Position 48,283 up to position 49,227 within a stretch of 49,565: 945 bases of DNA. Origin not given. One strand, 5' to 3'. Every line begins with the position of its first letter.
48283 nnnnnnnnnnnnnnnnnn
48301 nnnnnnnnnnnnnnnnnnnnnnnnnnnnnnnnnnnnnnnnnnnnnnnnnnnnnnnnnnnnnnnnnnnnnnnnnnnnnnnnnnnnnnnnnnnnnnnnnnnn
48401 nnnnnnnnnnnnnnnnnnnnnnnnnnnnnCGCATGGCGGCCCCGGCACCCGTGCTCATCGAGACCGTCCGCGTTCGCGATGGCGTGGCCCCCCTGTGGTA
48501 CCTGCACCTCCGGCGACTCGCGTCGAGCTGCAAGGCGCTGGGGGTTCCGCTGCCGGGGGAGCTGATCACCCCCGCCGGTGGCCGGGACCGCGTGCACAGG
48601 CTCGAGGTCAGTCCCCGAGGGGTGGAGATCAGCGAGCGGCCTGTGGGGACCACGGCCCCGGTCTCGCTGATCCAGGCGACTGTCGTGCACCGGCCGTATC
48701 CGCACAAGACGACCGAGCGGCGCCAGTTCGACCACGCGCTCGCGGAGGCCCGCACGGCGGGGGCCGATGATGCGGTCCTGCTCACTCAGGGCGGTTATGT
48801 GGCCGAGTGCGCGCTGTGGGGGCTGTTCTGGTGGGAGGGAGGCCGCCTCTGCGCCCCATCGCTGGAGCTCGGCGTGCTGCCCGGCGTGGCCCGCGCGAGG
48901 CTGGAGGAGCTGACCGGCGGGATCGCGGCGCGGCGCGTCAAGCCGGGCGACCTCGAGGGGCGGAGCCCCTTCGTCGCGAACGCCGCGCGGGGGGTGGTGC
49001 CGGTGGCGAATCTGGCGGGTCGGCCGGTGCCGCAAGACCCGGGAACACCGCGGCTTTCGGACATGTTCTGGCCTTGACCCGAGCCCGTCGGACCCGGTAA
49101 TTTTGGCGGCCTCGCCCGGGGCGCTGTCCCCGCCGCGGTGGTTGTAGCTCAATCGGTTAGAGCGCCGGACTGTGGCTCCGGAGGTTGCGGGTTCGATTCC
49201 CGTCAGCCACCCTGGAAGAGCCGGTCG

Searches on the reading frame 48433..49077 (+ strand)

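Call 4: search_protein_families(library=pfam, proteins=[window:48433-49077:+], max_evalue=0.01)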
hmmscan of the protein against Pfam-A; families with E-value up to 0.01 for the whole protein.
window:48433-49077:+ (214 aa): 1 family
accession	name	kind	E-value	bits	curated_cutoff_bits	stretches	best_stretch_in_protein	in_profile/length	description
PF01063.24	Aminotran_4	-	3.6e-30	105.9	28.5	2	90-193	114-222/223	Amino-transferase class IV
